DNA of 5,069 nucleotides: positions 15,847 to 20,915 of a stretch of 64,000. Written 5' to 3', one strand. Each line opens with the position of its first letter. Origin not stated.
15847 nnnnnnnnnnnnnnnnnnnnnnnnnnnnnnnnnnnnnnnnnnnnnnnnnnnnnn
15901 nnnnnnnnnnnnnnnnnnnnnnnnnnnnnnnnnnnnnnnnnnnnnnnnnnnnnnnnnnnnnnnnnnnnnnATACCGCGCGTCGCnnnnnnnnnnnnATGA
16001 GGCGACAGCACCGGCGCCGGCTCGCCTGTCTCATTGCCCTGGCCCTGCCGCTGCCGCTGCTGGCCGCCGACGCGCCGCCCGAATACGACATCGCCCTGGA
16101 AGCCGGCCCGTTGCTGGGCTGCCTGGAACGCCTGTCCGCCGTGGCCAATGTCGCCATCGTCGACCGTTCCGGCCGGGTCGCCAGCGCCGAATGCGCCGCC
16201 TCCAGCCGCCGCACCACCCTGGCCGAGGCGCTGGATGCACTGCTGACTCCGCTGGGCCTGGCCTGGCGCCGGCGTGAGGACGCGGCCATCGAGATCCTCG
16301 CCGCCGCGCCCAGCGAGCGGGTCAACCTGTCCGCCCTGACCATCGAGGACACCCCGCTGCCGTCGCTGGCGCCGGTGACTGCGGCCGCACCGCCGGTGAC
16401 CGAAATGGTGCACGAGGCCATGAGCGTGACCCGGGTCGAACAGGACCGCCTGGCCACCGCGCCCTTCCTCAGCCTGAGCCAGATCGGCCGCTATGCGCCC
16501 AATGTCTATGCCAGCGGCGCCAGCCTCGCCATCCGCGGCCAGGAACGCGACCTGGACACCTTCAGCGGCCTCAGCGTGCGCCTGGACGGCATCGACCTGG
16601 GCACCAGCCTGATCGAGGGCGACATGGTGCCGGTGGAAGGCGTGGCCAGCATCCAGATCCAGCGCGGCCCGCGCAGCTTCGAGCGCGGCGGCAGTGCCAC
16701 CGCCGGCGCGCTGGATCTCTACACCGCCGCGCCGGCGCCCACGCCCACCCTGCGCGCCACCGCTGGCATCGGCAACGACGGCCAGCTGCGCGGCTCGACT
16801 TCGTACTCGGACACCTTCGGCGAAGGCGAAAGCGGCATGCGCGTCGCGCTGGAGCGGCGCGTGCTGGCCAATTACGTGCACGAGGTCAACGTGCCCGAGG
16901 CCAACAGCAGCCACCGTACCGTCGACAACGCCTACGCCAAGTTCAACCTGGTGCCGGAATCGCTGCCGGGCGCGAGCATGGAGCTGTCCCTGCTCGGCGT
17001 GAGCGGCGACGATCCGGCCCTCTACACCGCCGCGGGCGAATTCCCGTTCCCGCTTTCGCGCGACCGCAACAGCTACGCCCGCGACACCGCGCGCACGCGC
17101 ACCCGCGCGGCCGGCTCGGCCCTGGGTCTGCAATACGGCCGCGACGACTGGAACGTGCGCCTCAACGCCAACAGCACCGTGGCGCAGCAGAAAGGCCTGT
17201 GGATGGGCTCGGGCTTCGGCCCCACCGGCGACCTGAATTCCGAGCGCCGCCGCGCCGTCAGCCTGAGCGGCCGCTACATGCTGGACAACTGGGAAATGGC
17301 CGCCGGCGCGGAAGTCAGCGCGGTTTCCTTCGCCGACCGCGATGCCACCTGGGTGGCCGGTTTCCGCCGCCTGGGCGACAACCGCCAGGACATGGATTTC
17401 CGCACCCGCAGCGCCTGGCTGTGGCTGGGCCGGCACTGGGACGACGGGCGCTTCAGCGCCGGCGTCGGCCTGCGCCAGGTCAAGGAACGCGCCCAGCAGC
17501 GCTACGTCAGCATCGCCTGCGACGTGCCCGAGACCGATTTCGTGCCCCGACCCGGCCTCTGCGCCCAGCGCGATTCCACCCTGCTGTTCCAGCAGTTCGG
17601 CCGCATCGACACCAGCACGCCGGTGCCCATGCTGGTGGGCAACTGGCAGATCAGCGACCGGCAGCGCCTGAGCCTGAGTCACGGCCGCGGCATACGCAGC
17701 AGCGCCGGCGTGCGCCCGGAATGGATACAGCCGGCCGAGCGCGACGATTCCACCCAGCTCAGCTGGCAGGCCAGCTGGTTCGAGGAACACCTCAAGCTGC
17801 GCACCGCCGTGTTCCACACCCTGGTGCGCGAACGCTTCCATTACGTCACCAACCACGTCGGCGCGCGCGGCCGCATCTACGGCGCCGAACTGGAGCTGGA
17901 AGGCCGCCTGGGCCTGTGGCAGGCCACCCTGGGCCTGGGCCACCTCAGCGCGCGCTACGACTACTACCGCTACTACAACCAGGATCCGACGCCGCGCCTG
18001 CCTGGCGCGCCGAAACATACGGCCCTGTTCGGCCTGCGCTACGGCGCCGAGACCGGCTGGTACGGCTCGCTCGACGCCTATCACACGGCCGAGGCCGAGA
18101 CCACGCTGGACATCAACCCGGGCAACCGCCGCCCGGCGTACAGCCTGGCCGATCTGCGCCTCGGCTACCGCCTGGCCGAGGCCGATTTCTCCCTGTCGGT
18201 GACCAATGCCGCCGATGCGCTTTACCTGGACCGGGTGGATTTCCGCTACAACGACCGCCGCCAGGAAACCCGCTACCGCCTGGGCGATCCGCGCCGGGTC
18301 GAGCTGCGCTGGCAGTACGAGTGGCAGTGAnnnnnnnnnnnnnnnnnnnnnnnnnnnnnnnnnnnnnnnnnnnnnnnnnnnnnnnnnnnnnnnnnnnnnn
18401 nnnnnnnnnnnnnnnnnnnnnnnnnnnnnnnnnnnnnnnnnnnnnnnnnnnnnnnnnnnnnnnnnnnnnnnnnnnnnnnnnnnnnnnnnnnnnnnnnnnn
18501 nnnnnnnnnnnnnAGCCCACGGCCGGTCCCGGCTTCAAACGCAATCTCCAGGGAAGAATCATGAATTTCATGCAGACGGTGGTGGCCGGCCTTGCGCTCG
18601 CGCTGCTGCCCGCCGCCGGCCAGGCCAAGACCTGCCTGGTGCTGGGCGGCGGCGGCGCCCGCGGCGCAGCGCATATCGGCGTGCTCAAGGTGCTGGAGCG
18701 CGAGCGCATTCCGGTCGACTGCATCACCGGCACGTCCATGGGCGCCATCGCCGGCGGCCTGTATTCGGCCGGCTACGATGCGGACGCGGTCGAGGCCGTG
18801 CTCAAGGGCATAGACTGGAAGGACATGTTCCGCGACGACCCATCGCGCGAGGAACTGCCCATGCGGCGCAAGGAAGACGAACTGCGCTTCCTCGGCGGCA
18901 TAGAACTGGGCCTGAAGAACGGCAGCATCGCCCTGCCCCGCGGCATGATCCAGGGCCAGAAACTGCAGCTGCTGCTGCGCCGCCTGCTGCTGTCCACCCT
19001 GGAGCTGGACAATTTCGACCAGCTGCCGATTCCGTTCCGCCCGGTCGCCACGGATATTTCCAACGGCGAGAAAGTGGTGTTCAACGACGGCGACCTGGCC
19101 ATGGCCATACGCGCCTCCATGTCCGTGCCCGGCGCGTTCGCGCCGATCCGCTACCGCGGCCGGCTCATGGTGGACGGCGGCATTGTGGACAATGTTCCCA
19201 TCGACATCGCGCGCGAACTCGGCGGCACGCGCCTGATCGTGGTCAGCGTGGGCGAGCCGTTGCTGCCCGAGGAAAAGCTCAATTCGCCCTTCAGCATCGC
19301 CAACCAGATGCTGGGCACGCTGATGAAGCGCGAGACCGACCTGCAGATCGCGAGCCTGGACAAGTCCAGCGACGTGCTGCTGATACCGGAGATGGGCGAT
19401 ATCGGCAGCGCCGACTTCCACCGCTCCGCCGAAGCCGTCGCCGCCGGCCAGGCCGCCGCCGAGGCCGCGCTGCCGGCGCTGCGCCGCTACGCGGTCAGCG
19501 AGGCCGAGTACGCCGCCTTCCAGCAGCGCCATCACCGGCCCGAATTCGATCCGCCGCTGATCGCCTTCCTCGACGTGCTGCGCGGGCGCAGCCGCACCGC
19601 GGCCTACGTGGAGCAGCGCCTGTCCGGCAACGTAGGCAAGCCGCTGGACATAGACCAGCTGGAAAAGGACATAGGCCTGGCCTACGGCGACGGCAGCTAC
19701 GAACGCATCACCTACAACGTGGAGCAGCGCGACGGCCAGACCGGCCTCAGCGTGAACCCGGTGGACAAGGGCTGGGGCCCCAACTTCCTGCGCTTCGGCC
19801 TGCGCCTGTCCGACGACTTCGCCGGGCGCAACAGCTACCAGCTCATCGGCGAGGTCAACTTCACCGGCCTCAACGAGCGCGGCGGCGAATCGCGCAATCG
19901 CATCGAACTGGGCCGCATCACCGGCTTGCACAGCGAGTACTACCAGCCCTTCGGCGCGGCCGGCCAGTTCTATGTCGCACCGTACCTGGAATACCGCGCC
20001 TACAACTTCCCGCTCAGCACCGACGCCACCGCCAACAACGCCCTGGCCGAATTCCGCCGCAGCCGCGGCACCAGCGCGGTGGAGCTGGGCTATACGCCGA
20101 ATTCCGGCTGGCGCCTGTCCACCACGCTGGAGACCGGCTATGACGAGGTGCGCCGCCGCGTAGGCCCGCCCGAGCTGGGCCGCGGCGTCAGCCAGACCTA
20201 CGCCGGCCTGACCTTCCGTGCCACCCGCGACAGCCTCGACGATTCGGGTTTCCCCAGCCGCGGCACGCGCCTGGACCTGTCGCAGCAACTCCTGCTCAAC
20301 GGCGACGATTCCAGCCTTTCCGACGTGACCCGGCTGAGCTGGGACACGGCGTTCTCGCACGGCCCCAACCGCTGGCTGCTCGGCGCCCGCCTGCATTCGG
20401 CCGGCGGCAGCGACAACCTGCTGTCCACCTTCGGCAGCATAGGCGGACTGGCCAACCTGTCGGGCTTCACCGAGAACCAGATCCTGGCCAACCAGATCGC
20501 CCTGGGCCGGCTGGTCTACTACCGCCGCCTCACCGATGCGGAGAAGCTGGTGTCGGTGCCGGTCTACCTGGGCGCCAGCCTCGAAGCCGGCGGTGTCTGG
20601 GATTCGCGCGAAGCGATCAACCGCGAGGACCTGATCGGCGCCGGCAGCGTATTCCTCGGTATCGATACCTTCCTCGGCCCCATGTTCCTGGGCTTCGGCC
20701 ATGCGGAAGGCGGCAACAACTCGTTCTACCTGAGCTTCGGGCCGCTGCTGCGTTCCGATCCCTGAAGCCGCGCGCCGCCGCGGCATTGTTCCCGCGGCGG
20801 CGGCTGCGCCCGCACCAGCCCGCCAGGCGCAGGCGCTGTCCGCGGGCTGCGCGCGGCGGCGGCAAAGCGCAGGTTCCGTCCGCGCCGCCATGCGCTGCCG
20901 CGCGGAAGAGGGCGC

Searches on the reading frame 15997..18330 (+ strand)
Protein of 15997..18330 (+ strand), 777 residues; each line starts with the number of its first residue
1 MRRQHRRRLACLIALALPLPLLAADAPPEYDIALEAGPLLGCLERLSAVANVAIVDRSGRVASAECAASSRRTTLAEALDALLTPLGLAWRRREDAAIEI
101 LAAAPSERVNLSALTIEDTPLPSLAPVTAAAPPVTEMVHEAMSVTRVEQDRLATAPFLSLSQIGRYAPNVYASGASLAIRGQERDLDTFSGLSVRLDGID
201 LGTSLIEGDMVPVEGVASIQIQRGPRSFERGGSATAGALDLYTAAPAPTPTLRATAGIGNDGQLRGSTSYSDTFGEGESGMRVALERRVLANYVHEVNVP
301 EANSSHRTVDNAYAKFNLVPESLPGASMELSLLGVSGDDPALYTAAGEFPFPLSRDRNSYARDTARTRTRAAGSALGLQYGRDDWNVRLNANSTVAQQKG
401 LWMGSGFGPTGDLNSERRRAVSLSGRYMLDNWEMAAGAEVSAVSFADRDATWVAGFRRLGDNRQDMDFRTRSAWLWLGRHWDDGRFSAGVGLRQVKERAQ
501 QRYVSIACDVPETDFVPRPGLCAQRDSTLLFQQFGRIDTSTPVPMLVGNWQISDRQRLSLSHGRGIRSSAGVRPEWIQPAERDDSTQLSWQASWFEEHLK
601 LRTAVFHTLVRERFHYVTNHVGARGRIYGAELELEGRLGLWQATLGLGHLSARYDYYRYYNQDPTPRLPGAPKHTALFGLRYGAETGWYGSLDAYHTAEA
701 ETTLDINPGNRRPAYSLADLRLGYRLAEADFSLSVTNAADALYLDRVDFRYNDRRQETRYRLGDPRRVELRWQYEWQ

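Call 72: search_protein_families(library=pfam, proteins=[window:15997-18330:+], max_evalue=0.0001)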
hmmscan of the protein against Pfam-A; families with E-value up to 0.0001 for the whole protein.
window:15997-18330:+ (777 aa): 2 families
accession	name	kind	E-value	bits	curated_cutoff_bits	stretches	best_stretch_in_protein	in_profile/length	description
PF00593.30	TonB_dep_Rec_b-barrel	-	3.7e-19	70.4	27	1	352-737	42-435/436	TonB dependent receptor-like, beta-barrel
PF07715.20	Plug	-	1.1e-07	32.7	23.9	1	141-238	6-107/107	TonB-dependent Receptor Plug Domain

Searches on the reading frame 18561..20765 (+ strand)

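Call 72: search_protein_families(library=pfam, proteins=[window:18561-20765:+], max_evalue=0.0001)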
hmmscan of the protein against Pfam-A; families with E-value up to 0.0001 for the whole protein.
window:18561-20765:+ (734 aa): 2 families
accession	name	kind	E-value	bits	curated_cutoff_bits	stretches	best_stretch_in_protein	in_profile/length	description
PF01734.28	Patatin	-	2.4e-38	132.7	27.7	1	26-217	1-190/191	Patatin-like phospholipase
PF01103.29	Omp85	-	1.9e-05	24.8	24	1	471-648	26-232/325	Omp85 superfamily domain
